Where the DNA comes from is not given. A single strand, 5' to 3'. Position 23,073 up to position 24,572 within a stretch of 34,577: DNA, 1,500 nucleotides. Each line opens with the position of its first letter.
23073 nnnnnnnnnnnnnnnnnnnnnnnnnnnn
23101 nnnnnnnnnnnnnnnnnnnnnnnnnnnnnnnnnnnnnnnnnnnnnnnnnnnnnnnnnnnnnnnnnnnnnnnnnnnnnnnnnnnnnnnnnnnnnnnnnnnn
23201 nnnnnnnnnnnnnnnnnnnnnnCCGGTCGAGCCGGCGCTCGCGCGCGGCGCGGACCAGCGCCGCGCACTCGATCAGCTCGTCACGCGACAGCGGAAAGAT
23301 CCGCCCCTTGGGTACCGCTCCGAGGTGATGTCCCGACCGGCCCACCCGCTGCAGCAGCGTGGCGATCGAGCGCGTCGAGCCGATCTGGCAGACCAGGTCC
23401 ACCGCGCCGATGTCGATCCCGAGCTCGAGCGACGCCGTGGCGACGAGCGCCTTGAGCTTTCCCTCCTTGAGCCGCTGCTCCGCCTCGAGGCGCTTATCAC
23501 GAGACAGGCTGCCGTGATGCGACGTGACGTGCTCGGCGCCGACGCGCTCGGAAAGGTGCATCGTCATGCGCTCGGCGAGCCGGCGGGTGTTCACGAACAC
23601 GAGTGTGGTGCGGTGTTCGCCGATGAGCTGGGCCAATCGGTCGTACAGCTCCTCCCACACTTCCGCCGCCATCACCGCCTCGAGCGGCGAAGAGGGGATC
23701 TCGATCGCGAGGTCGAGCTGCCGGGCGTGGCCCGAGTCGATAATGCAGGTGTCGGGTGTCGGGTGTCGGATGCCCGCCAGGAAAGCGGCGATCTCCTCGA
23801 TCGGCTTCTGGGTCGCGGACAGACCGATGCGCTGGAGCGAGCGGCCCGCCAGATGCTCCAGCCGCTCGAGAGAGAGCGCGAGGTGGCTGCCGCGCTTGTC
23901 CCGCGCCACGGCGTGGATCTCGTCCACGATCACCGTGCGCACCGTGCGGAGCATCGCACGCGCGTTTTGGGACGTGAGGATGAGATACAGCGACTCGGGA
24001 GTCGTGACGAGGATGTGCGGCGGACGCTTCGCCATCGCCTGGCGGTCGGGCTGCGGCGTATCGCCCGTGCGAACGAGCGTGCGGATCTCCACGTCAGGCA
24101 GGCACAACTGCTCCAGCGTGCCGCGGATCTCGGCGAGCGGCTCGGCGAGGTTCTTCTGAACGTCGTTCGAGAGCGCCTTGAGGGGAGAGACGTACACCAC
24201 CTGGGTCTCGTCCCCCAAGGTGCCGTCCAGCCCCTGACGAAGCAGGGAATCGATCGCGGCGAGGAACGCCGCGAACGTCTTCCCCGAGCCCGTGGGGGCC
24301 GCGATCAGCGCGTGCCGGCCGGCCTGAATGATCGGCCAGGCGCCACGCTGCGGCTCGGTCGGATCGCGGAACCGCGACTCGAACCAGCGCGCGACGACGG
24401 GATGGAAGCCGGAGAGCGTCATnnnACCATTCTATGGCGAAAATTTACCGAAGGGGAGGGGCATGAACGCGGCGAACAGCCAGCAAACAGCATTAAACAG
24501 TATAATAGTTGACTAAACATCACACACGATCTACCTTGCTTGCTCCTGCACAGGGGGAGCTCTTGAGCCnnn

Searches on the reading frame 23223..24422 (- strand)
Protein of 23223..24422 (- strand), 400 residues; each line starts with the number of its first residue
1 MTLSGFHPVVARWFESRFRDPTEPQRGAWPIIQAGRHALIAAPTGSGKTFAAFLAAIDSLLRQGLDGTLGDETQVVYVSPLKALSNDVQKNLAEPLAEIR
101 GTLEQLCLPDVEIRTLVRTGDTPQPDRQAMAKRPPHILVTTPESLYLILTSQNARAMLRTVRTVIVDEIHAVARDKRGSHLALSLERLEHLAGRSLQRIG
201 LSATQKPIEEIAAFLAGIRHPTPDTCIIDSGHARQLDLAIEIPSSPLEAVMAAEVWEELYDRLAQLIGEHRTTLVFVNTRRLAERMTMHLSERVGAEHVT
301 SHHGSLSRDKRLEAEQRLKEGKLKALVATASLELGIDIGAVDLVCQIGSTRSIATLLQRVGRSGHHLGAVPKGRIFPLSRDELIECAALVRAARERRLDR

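Call 56: find_related_loci(query=window:23223-24422:-, collection=genome_contigs, flank=600)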
Query window:23223-24422:- (400 aa) in genome_contigs; peptide patterns used: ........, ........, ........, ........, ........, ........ (x = any residue, [..] = any of these).
600 stretches matched a pattern (row limit reached: there are more); 590 encode a relative of the query (tblastn E <= 1e-3); the best 80 are kept; 80 distinct loci.
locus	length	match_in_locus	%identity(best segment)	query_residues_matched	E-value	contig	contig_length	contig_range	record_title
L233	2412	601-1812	86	1-400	0e+0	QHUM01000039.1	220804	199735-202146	MAG: Gemmatimonadetes bacterium isolate AG28 14_1009_12_30cm_scaffold_10_curated, whole genome shotgun sequence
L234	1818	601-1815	84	1-394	0e+0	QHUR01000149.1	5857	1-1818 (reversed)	MAG: Gemmatimonadetes bacterium isolate AG23 14_1009_16_30cm_scaffold_41031_curated, whole genome shotgun sequence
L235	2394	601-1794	78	1-400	0e+0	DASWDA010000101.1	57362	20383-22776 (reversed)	MAG TPA_asm: Gemmatimonadales bacterium isolate SMAG_U2723 k141_234635, whole genome shotgun sequence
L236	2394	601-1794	79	1-400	0e+0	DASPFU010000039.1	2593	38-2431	MAG TPA_asm: Gemmatimonadales bacterium isolate SMAG_U16433 k141_1310837, whole genome shotgun sequence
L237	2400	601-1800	77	1-400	0e+0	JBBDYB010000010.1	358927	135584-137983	MAG: Gemmatimonadales bacterium isolate LejiaD_68_345 Lejia_D_27_length_358927_cov_218, whole genome shotgun sequence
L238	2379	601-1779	79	1-400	0e+0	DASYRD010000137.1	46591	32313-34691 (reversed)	MAG TPA_asm: Gemmatimonadales bacterium isolate SMAG_U4502 k141_2449889, whole genome shotgun sequence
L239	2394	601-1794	87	1-400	0e+0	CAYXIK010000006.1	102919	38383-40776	MAG TPA_asm: uncultured Gemmatimonadaceae bacterium isolate binchicken_co185_182 genome assembly, contig: NODE_257_lengt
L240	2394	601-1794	79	1-400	0e+0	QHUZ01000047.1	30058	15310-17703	MAG: Gemmatimonadetes bacterium isolate AG16 14_0903_16_40cm_scaffold_657_curated, whole genome shotgun sequence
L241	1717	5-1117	76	28-400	0e+0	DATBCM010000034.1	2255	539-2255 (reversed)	MAG TPA_asm: Gemmatimonadales bacterium isolate SMAG_U5785 k141_2273177, whole genome shotgun sequence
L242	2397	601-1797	70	3-400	0e+0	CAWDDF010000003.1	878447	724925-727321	MAG: uncultured beta proteobacterium isolate MFD04850.bin.1.43 genome assembly, contig: contig_26690, whole genome shotg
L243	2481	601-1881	69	1-399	0e+0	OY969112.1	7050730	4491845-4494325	MAG: uncultured Acidobacteriota bacterium isolate MFD04212.bin.1.16 genome assembly, chromosome: 1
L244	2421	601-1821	70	1-399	0e+0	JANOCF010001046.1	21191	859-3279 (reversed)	MAG: Holophagales bacterium isolate VAR_17_metabat_435 VAR_17_k141_1528572, whole genome shotgun sequence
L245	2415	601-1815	71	1-399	0e+0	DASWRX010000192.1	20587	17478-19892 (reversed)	MAG TPA_asm: Thermoanaerobaculia bacterium isolate SMAG_U3534 k141_2651694, whole genome shotgun sequence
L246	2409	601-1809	68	3-400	0e+0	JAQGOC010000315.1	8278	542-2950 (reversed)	MAG: Gammaproteobacteria bacterium isolate RYN_603 scaffold_2507017, whole genome shotgun sequence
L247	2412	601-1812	68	2-400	0e+0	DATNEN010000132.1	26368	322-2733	MAG TPA_asm: Steroidobacteraceae bacterium isolate SMAG_U11269 k141_655756, whole genome shotgun sequence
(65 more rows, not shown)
